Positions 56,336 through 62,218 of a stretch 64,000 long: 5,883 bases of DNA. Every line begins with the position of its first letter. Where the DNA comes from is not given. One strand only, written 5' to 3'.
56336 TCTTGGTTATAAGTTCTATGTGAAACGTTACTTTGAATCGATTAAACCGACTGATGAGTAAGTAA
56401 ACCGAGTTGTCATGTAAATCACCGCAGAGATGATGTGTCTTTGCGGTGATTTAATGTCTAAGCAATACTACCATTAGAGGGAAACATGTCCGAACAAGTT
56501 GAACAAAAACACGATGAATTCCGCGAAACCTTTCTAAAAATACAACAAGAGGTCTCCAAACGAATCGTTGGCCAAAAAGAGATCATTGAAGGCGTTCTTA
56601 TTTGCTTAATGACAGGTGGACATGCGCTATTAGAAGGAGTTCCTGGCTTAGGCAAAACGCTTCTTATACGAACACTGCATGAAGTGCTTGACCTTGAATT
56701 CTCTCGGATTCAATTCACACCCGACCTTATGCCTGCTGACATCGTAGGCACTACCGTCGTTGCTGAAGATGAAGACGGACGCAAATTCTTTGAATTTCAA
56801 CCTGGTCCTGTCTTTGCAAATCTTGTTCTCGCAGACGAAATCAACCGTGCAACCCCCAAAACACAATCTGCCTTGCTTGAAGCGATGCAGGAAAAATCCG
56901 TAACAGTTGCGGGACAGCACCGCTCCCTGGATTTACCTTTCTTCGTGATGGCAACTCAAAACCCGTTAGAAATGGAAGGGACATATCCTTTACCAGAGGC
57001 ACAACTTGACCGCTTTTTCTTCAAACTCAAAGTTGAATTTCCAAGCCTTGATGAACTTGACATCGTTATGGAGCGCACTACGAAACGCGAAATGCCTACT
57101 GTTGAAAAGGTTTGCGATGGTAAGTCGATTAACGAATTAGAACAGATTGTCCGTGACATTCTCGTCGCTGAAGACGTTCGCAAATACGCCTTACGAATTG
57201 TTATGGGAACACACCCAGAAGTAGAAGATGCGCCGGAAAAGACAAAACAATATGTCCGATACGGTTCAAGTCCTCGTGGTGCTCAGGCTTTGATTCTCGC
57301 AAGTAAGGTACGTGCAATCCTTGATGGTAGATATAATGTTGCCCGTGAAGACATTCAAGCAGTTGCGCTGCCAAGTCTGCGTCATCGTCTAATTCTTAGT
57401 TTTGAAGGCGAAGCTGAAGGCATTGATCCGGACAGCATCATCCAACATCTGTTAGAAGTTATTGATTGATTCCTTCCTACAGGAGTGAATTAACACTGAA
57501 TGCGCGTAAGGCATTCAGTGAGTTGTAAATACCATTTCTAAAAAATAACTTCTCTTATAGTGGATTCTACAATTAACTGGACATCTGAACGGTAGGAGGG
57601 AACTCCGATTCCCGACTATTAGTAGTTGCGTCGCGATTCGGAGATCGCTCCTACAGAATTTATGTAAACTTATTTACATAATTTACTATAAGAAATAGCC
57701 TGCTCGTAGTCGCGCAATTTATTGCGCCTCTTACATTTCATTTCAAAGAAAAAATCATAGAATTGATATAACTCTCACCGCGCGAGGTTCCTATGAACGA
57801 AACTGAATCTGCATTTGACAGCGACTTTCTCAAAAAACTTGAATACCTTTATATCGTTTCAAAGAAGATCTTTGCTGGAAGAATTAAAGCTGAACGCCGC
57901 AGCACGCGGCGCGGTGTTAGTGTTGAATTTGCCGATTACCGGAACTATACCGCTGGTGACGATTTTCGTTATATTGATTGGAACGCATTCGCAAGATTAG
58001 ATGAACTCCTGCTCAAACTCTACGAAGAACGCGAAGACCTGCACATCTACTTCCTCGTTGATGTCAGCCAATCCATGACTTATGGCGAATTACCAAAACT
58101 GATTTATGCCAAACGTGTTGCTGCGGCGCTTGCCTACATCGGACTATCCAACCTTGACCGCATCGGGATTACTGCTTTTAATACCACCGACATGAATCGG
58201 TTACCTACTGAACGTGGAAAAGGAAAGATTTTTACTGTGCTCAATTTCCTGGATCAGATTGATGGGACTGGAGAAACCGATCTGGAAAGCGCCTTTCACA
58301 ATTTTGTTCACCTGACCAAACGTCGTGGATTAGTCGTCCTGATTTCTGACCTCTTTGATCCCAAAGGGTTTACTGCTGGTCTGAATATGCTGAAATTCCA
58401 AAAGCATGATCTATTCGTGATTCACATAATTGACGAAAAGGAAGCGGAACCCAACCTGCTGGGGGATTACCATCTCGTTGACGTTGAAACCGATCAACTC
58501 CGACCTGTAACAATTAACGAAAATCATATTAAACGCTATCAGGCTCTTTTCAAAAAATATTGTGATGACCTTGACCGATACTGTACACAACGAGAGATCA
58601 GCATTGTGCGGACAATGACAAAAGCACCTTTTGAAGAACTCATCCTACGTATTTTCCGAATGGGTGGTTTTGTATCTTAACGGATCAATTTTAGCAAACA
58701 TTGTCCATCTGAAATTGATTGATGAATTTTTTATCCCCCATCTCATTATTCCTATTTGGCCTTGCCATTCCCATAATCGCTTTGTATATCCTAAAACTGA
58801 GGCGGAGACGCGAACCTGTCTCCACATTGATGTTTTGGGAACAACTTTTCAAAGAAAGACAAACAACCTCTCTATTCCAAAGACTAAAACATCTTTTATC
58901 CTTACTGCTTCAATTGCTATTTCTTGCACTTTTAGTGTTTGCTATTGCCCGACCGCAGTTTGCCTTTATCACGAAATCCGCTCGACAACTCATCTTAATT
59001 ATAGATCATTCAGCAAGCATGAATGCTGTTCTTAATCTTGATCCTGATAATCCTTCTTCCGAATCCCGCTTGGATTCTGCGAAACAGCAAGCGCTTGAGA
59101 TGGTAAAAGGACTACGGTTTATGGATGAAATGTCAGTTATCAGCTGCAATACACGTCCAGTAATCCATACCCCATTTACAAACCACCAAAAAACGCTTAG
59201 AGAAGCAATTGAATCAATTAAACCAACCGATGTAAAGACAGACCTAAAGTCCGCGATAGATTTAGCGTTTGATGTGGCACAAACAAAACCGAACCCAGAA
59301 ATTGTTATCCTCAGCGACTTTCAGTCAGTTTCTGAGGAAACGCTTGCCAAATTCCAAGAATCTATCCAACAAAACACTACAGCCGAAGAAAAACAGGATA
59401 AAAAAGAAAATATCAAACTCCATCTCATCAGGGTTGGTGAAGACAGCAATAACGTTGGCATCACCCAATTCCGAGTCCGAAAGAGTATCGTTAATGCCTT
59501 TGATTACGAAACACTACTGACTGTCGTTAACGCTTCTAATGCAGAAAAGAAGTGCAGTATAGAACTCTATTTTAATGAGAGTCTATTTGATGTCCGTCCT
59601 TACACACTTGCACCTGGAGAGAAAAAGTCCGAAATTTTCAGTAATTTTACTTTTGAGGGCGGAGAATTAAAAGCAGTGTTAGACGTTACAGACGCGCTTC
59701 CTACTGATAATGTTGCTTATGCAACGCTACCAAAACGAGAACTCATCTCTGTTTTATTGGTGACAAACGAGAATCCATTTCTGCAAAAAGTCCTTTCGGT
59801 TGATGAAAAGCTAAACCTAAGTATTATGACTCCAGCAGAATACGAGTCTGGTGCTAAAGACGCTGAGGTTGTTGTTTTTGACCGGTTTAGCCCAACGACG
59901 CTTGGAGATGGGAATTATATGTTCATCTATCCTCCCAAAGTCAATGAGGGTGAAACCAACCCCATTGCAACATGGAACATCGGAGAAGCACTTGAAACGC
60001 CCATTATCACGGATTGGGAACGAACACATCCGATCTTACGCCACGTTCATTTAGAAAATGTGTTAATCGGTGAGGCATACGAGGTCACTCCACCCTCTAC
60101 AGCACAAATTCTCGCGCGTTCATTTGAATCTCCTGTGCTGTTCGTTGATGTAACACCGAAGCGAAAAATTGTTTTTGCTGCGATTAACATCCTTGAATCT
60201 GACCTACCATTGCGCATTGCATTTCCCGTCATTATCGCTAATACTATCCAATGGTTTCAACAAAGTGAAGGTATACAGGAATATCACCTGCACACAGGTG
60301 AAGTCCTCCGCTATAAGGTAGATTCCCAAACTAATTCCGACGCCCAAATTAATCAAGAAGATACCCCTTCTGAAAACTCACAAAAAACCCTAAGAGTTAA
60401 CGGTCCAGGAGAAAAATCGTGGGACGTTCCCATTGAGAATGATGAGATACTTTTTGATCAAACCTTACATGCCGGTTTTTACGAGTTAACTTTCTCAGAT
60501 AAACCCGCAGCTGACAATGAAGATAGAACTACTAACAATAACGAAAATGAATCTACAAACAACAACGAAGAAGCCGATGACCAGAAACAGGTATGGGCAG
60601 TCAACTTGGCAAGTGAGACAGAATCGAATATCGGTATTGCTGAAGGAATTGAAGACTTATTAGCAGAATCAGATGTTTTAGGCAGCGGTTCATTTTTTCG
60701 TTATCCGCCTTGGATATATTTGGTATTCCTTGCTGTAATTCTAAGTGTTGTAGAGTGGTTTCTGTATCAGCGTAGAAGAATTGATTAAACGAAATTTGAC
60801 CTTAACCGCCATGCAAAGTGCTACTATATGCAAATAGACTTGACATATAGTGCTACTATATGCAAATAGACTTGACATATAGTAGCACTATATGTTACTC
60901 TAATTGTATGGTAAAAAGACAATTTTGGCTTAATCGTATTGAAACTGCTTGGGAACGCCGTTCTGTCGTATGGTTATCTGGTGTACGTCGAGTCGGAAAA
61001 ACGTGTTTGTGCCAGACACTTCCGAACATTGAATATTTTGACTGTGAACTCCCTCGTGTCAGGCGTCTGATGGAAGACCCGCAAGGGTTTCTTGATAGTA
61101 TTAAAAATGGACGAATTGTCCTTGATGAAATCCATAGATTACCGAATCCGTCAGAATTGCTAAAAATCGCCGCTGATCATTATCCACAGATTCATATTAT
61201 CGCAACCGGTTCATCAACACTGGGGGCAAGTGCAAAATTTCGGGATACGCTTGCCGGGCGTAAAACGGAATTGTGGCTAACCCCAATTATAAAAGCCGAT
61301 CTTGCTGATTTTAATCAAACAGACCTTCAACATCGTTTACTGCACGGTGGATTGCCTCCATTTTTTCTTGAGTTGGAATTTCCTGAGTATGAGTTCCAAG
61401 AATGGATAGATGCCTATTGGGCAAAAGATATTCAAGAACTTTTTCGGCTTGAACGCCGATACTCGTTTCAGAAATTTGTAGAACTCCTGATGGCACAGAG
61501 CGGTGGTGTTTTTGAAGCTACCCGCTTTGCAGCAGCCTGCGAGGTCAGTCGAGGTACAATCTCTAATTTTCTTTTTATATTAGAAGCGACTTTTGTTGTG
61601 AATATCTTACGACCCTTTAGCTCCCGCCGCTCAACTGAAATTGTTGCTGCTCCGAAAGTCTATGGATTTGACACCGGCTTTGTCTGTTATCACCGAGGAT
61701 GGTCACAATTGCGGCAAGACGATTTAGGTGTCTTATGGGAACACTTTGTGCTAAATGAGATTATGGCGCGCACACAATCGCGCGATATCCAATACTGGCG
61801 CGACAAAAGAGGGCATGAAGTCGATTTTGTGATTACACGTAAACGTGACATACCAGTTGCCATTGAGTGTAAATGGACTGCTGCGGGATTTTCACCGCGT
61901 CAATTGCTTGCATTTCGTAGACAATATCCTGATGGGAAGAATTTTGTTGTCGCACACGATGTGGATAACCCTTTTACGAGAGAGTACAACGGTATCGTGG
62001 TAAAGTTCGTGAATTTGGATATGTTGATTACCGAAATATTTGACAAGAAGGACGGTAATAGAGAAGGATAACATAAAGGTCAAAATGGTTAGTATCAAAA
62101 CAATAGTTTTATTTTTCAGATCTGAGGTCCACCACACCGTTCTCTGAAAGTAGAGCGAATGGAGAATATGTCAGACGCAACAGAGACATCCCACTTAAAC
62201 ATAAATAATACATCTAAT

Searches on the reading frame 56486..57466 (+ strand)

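Call 35: search_protein_families(library=pfam, max_evalue=0.0001, proteins=[window:56486-57466:+])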
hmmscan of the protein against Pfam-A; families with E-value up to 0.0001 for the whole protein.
window:56486-57466:+ (327 aa): 8 families
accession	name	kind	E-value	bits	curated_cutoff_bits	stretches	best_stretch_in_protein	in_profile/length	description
PF07726.17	AAA_3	-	8.5e-62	207.3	27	1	46-178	1-130/131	ATPase family associated with various cellular activities (AAA)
PF17863.7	AAA_lid_2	-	1e-17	64.1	22.7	1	253-321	5-73/74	AAA lid domain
PF20030.5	bpMoxR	-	2.9e-13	49.8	27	1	18-208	5-191/205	MoxR domain in the MoxR-vWA-beta-propeller ternary systems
PF07728.20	AAA_5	-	4.5e-12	46.6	22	1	47-177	2-139/139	AAA domain (dynein-related subfamily)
PF00004.35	AAA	-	1.6e-05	25.8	21.2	1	48-162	2-113/131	ATPase family associated with various cellular activities (AAA)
PF00158.32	Sigma54_activat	-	2.4e-05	24.5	20.2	0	115-162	98-146/168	Sigma-54 interaction domain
PF00493.29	MCM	-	2.5e-05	24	23.3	0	15-161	14-174/224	MCM P-loop domain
PF01078.27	Mg_chelatase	-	5.2e-05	23.2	20.3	0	26-68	4-46/207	Magnesium chelatase, subunit ChlI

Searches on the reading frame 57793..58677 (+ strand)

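Call 35: search_protein_families(library=pfam, max_evalue=0.0001, proteins=[window:57793-58677:+])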
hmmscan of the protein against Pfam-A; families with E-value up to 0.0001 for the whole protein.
window:57793-58677:+ (295 aa): 2 families
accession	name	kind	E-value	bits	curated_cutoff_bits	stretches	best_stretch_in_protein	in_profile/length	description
PF01882.25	DUF58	-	2.6e-41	141.7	23.4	1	48-253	1-210/216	Protein of unknown function DUF58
PF13519.12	VWA_2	-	1e-08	36.2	27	1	86-186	2-105/107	von Willebrand factor type A domain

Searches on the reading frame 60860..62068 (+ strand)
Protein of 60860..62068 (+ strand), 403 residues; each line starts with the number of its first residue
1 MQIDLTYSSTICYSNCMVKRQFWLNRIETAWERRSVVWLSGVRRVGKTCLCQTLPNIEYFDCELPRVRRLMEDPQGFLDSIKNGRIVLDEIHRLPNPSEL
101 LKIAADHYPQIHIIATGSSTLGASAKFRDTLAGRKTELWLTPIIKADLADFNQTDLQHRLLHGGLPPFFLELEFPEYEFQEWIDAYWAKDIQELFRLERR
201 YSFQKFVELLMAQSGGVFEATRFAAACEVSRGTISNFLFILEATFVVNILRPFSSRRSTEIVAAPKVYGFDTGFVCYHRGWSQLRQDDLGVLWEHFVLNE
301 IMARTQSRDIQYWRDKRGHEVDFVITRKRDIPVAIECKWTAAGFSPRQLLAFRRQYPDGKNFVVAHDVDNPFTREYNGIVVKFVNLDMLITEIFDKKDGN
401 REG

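Call 35: search_protein_families(library=pfam, max_evalue=0.0001, proteins=[window:60860-62068:+])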
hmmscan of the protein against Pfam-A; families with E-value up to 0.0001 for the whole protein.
window:60860-62068:+ (403 aa): 2 families
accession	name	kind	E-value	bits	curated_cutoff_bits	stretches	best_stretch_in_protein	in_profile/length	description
PF13635.12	DUF4143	-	1e-32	113.5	28.1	1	189-339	2-159/160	Domain of unknown function (DUF4143)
PF13173.12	AAA_14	-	8.9e-20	71.4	27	1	34-143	2-123/129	AAA domain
